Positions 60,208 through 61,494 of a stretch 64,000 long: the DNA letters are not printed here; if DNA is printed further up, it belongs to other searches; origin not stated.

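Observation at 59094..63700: Lower-GC accessory island with a Thoeris-like gene pair (membrane protein plus TIR-domain protein) whose partner domains are unrecognised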

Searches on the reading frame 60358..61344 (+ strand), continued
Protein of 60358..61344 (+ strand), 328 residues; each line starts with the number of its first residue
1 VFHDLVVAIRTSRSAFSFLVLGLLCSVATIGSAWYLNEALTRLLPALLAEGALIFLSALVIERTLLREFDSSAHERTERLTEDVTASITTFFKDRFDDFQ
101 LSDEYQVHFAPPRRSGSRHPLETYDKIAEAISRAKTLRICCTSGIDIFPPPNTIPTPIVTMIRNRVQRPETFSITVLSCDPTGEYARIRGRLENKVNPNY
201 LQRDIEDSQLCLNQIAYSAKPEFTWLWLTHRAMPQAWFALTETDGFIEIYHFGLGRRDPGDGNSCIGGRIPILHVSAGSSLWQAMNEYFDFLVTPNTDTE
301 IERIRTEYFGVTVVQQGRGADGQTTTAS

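Call 64: search_protein_families(library=pfam, proteins=[P0158, P0160, P0168, P0230, P0232, P0270, P0223, P0186, P0250, L052:6222-7124:+], max_evalue=0.01)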
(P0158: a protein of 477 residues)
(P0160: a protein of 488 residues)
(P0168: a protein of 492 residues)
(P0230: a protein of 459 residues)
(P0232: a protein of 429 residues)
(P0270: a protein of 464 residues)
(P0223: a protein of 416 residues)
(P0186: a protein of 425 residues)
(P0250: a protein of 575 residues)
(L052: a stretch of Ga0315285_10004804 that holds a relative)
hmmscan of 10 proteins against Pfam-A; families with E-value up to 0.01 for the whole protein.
P0158 (477 aa): 1 family
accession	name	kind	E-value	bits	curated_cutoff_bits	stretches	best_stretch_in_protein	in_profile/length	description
PF00211.25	Guanylate_cyc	-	3e-09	37.2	21.9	1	24-195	4-178/183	Adenylate and Guanylate cyclase catalytic domain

P0160 (488 aa): 0 families

P0168 (492 aa): 1 family
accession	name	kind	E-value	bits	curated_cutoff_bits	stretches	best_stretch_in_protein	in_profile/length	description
PF00211.25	Guanylate_cyc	-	6.7e-05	23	21.9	1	36-191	7-157/183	Adenylate and Guanylate cyclase catalytic domain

P0230 (459 aa): 1 family
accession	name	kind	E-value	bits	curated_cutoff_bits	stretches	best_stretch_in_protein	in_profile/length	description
PF00211.25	Guanylate_cyc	-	9.9e-08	32.2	21.9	1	20-182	4-172/183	Adenylate and Guanylate cyclase catalytic domain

P0232 (429 aa): 0 families

P0270 (464 aa): 1 family
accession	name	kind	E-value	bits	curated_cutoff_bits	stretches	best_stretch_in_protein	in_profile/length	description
PF00211.25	Guanylate_cyc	-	5.6e-08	33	21.9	1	25-188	8-172/183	Adenylate and Guanylate cyclase catalytic domain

P0223 (416 aa): 2 families
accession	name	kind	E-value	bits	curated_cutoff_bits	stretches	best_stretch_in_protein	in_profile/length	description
PF13676.11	TIR_2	-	2.9e-07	31.4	28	1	13-129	1-109/122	TIR domain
PF13271.11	DUF4062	-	0.001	19.7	24.7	1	13-77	2-61/82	Domain of unknown function (DUF4062)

P0186 (425 aa): 0 families

P0250 (575 aa): 1 family
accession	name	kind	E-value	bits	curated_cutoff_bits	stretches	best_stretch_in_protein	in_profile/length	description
PF19319.4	DUF5919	-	0.0026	18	23.5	0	168-254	23-110/161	Domain of unknown function (DUF5919)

L052:6222-7124:+ (300 aa): 1 family
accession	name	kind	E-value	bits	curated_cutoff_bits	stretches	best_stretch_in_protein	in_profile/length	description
PF05014.21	Nuc_deoxyrib_tr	-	0.00038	21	28.8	1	173-223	50-102/117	Nucleoside 2-deoxyribosyltransferase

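Call 75: find_encoding_contigs(protein=P0158, flank=4000, max_places=3)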
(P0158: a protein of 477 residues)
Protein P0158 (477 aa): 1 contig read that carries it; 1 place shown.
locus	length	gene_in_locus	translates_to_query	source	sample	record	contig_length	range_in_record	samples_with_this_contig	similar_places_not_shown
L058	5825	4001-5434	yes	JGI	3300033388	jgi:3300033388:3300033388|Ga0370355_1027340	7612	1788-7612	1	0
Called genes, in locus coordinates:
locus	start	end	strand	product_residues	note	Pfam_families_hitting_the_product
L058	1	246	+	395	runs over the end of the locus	PF01791:DeoC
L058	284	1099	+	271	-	PF05690:ThiG, PF00977:His_biosynth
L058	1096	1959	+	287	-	PF01139:RtcB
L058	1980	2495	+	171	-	PF01139:RtcB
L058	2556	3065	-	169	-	PF18967:PycTM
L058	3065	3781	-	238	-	PF00211:Guanylate_cyc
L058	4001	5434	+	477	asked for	PF00211:Guanylate_cyc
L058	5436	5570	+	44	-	-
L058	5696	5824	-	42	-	?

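Call 76: search_protein_families(library=pfam, proteins=[L038:3741-5366:+, L038:2391-3374:+, L038:1457-2386:+, L038:3-1298:+, L038:5548-6495:+, L038:6869-7996:+, L038:8054-9292:+, L038:9296-9901:+, L045:6590-7282:-, L045:7634-8719:+], max_evalue=0.001)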
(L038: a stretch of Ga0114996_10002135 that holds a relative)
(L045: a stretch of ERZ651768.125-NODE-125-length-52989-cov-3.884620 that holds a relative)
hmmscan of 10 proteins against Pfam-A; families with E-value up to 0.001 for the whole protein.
L038:3741-5366:+ (541 aa): 1 family
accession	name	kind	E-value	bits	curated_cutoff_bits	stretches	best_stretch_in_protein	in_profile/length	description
PF01019.26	G_glu_transpept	-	4.1e-139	465.1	27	1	31-536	2-512/512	Gamma-glutamyltranspeptidase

L038:2391-3374:+ (327 aa): 2 families
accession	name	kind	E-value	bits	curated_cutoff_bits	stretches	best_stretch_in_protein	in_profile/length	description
PF00528.27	BPD_transp_1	-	4.8e-30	105.1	26.4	1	113-327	1-183/184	Binding-protein-dependent transport system inner membrane component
PF12911.12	OppC_N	-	1.4e-15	57.3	23.9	1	21-71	3-53/53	N-terminal TM domain of oligopeptide transport permease C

L038:1457-2386:+ (309 aa): 2 families
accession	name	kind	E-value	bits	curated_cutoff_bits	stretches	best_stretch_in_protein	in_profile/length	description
PF00528.27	BPD_transp_1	-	1.7e-33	116.3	26.4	1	114-307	1-183/184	Binding-protein-dependent transport system inner membrane component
PF19300.4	BPD_transp_1_N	-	4.1e-13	50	23.8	1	1-76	1-76/114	Binding-prot-dependent transport system membrane comp, N-term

L038:3-1298:+ (431 aa): 1 family
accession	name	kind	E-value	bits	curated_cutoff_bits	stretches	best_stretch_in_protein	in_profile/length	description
PF00496.27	SBP_bac_5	-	2.7e-75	254.2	32.4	1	2-349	28-365/368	Bacterial extracellular solute-binding proteins, family 5 Middle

L038:5548-6495:+ (315 aa): 5 families
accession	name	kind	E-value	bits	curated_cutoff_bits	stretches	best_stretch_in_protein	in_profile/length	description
PF12728.13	HTH_17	-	2e-13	50.8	27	1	3-48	2-47/51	Helix-turn-helix domain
PF00376.29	MerR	-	5.8e-06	26.5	28.2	1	5-32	2-30/38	MerR family regulatory protein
PF13518.12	HTH_28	-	6e-06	26.7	25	0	4-24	14-34/52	Helix-turn-helix domain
PF13384.12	HTH_23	-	8e-06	26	24.6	1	4-25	19-40/50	Homeodomain-like domain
PF08281.18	Sigma70_r4_2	-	0.00016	21.6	25.7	0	4-26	28-50/54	Sigma-70, region 4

L038:6869-7996:+ (375 aa): 1 family
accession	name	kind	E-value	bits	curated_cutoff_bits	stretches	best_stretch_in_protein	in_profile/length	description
PF01658.22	Inos-1-P_synth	-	2.5e-37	127.8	27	1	198-306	1-107/107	Myo-inositol-1-phosphate synthase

L038:8054-9292:+ (412 aa): 5 families
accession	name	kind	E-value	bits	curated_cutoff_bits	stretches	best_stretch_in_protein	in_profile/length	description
PF13692.12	Glyco_trans_1_4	-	2.9e-32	112.3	27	1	223-364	3-142/142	Glycosyl transferases group 1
PF00534.26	Glycos_transf_1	-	3.1e-30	105.4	26.4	1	219-376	13-170/172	Glycosyl transferases group 1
PF13439.12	Glyco_transf_4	-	5.8e-28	98.5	28.5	1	41-206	1-170/170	Glycosyltransferase Family 4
PF13579.12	Glyco_trans_4_4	-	2.5e-16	60.9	29.7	1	42-201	1-158/158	Glycosyl transferase 4-like domain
PF13524.12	Glyco_trans_1_2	-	1.9e-09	38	25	1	268-392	16-143/144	Glycosyl transferase-like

L038:9296-9901:+ (201 aa): 1 family
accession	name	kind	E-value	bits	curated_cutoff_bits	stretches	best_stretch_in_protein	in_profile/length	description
PF01066.26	CDP-OH_P_transf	-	4.2e-15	56.9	22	1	33-182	3-146/152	CDP-alcohol phosphatidyltransferase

L045:6590-7282:- (230 aa): 1 family
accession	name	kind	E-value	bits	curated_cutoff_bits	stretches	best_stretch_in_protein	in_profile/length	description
PF13483.12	Lactamase_B_3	-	3.7e-19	69.7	24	1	26-177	1-158/160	Beta-lactamase superfamily domain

L045:7634-8719:+ (361 aa): 2 families
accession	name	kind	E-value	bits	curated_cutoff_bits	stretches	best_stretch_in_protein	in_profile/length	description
PF01628.27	HrcA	-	7.9e-35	121.2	22.2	1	125-342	1-215/215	HrcA protein C terminal domain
PF01726.22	LexA_DNA_bind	-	0.00036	20.7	23.7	0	20-78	1-58/65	LexA DNA binding domain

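Call 78: find_related_loci(query=A1, collection=viral_contigs, flank=6000)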
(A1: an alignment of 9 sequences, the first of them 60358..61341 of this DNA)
Query A1 (328 aa) in viral_contigs; peptide patterns used: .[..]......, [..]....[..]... (x = any residue, [..] = any of these).
24 stretches matched a pattern, but none encodes a relative of the query by tblastn (E <= 1e-3).

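Call 80: search_protein_families(library=padloc, proteins=[L001:9121-10107:+, L001:10235-10423:+, L001:10485-10865:+, L001:10935-11294:+, L006:2039-2953:+, L004:3656-4522:+, L052:6222-7124:+, P0223, P0158, L001:12025-12882:-], max_evalue=0.01)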
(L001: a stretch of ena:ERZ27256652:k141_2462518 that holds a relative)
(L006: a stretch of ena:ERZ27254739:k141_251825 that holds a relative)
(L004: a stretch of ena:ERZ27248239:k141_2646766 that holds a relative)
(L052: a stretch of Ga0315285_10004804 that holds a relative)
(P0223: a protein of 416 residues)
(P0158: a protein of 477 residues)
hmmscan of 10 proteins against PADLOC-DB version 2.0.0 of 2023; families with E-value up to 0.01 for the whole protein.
L001:9121-10107:+ (328 aa): 0 families

L001:10235-10423:+ (62 aa): 1 family
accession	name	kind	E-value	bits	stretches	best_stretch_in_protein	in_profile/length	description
PDLC05036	PDC-S54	-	0.00011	19.7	1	1-60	1-60/410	-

L001:10485-10865:+ (126 aa): 1 family
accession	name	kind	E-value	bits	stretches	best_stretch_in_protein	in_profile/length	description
PDLC05036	PDC-S54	-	1.1e-21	75.8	1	4-120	90-206/410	-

L001:10935-11294:+ (119 aa): 8 families
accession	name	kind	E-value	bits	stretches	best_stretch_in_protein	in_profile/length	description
PDLC05062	PDC-S66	-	2.9e-48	162.7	1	3-117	166-280/282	-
PDLC00417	ThsB1|ThsB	-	6.7e-28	96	1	3-116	184-298/303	TIR-like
PDLC00424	ThsB1|ThsB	-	1.8e-09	35.7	1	5-116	121-231/234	TIR-like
PDLC02961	RT-TIR_XII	-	1.7e-08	31.8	1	3-101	360-457/475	single gene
PDLC02962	RT-TIR_XII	-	9.3e-08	29.3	1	3-97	363-457/478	single gene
PDLC02421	Aga_TIR-PNTD1-PNTD2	-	2.5e-05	21.6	1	4-61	22-80/430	Class I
PDLC02403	Aga_TIR-PNTD1-PNTD2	-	0.00018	18.7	1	4-54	21-72/443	Class I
PDLC02012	SAVED5--SAVED_TIR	-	0.0054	13.9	1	4-82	31-109/404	-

L006:2039-2953:+ (304 aa): 0 families

L004:3656-4522:+ (288 aa): 0 families

L052:6222-7124:+ (300 aa): 1 family
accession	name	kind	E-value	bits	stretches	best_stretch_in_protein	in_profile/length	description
PDLC00733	Effector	-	6e-08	29.9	1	146-261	261-377/388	TIR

P0223 (416 aa): 6 families
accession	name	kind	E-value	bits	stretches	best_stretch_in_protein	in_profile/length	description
PDLC00434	ThsB1|ThsB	-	0.00026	18.2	1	10-101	138-228/396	TIR-like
PDLC00436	ThsB1|ThsB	-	0.00087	16.8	1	7-96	32-119/183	TIR-like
PDLC00727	Effector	-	0.0015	15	1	11-88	174-246/590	TIR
PDLC02012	SAVED5--SAVED_TIR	-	0.003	14.7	1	7-89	9-87/404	-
PDLC05062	PDC-S66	-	0.0034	14.9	1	4-89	142-222/282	-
PDLC00728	Effector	-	0.0043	14.1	0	9-88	8-82/432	TIR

P0158 (477 aa): 6 families
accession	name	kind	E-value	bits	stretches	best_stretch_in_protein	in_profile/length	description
PDLC02367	PycC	-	2.1e-13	48.3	1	28-171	43-195/226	-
PDLC00766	PycC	-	2.5e-08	31.7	1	25-171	40-198/232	Pycsar cyclase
PDLC02369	PycC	-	0.00046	17.8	1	29-172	47-195/248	-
PDLC02370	PycC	-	0.00079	16.9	1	25-171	78-241/340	-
PDLC00734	PycC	-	0.0031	14.7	1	24-95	185-256/374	Pycsar cyclase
PDLC00764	PycC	-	0.0079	13.1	0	27-98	93-164/449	Pycsar cyclase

L001:12025-12882:- (285 aa): 0 families

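Call 94: search_solved_structures(query=A3, max_evalue=10)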
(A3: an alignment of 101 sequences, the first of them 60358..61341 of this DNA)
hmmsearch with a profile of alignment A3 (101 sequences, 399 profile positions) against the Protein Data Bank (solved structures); distinct sequences matched with E-value up to 10: 10.
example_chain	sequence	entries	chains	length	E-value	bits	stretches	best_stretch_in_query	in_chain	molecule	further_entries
8fjg_A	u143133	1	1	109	0.031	16.4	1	77-150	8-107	H12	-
4v4n_BV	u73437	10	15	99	0.046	15.8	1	251-295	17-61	30S ribosomal protein S24E | 30S ribosomal protein eS24 | Small ribosomal subunit protein eS24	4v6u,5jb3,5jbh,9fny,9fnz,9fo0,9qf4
6sw9_V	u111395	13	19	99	0.06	15.5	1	251-294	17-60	30S ribosomal protein S24e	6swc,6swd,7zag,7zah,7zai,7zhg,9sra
2v94_A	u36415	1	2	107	0.071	15.2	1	251-294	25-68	30S RIBOSOMAL PROTEIN S24E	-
8ifj_A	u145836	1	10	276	0.4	12.8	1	98-144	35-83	Pyrrolysyl-tRNA synthetase PylS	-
7r6o_A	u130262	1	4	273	0.42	12.7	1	98-144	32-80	Pyrrolysyl-tRNA synthetase PylS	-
6dfp_A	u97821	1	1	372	0.77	11.8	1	5-104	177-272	VCA0883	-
7p3r_A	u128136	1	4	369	0.78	11.8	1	5-104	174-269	MakA tetramer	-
6ezv_X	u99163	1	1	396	0.95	11.5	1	5-104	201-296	Non-hemolytic enterotoxin lytic component L1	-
9c3c_n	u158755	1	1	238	2.6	10.1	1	23-79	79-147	Sarcospan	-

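Call 95: find_encoding_contigs(protein=P0134, flank=5000, max_places=3)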
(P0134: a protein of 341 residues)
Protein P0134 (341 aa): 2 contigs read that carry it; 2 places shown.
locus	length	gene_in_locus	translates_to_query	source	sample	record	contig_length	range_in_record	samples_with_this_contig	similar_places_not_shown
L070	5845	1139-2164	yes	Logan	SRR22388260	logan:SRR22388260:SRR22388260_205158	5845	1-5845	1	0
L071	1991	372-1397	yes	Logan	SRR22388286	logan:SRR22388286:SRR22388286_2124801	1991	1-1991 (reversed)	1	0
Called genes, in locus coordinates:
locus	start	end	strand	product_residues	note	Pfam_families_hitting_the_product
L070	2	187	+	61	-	?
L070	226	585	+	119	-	-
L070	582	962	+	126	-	PF05168:HEPN (weak)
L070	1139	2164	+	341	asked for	-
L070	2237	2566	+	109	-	PF22600:MTPAP-like_central (weak), PF01909:NTP_transf_2, PF18765:Polbeta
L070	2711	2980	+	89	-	PF20660:DUF6812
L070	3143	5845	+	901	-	?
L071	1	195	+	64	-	?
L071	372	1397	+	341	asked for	-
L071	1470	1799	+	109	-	PF22600:MTPAP-like_central (weak), PF01909:NTP_transf_2, PF18765:Polbeta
